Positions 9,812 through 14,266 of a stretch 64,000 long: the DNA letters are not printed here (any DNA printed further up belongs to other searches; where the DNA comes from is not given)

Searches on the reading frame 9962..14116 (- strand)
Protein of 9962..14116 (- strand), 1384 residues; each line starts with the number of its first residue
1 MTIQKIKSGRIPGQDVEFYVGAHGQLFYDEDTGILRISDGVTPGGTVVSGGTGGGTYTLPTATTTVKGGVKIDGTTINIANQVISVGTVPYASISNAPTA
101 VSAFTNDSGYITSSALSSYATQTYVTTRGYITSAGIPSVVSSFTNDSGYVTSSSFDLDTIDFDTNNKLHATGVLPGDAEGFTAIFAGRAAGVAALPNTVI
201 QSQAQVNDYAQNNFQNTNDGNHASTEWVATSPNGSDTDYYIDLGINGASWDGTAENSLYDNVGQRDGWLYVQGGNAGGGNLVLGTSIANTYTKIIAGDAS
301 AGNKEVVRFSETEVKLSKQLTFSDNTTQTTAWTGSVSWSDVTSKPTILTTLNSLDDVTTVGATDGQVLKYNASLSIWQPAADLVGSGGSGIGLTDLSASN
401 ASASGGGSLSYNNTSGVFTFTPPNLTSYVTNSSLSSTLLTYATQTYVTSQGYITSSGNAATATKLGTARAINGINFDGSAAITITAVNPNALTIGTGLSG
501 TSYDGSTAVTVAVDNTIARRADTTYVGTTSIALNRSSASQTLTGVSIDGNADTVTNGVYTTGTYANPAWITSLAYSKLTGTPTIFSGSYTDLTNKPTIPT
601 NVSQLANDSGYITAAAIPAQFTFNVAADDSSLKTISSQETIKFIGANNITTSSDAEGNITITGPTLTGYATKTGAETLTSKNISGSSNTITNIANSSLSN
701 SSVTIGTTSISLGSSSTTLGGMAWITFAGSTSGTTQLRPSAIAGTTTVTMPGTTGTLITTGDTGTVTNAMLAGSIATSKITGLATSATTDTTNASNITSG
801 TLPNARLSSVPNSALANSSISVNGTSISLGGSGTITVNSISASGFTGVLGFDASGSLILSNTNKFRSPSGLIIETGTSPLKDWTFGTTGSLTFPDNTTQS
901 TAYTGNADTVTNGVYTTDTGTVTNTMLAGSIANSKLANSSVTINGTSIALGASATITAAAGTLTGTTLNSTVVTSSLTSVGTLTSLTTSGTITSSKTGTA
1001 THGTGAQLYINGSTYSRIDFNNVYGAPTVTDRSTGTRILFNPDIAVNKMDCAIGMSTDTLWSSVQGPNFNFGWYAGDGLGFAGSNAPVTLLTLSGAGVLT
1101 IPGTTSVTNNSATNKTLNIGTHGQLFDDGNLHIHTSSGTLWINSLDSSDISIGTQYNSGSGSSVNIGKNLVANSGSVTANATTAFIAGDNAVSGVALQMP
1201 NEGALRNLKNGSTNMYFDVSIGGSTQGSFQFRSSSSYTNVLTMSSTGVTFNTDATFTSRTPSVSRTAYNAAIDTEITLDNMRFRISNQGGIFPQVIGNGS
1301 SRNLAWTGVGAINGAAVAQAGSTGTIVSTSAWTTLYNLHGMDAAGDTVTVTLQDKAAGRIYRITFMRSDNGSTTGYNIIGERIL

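Call 9: search_dna_similar(query=window:9962-14116:-, collection=phages, mode=protein, max_rows=15)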
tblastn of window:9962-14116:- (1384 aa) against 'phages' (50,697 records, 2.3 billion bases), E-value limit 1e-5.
Records with a match: 6; places in all: 6; records where one place covers at least 80% of the query: 0.
Best place of each record, by identity: <60% 6.
By first word of the organism name: Synechococcus 6.
By host as written in the record: Synechococcus sp. CB0101 2; Synechococcus sp. MW02 2; Synechococcus sp. CRE1902 1; Synechococcus sp. WH7803 1.
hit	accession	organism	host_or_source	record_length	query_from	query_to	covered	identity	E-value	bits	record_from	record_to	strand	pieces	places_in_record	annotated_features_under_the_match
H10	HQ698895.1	Synechococcus phage S-CBS4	Synechococcus sp. CB0101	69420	449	521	5%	58.7%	1e-9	69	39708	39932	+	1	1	tail fiber protein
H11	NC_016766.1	Synechococcus phage S-CBS4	Synechococcus sp. CB0101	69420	449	521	5%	58.7%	1e-9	69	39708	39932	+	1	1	tail fiber protein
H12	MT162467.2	Synechococcus phage S-H34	Synechococcus sp. MW02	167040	568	659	7%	45.7%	3e-7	61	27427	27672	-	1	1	tail fiber protein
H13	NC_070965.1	Synechococcus phage S-H34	Synechococcus sp. MW02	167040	568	659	7%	45.7%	3e-7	61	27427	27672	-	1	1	tail fiber protein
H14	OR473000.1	Synechococcus phage S-CREM2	Synechococcus sp. CRE1902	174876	85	162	6%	43.2%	4e-6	58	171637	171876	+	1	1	hypothetical protein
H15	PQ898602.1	Synechococcus phage S-SCSM2R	Synechococcus sp. WH7803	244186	1005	1076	5%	41.1%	2e-6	59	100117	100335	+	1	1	large exoprotein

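Call 33: search_protein_families(library=pfam, proteins=[window:9962-14116:-], max_evalue=0.001)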
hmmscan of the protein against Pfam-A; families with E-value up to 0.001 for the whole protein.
window:9962-14116:- (1384 aa): 0 families
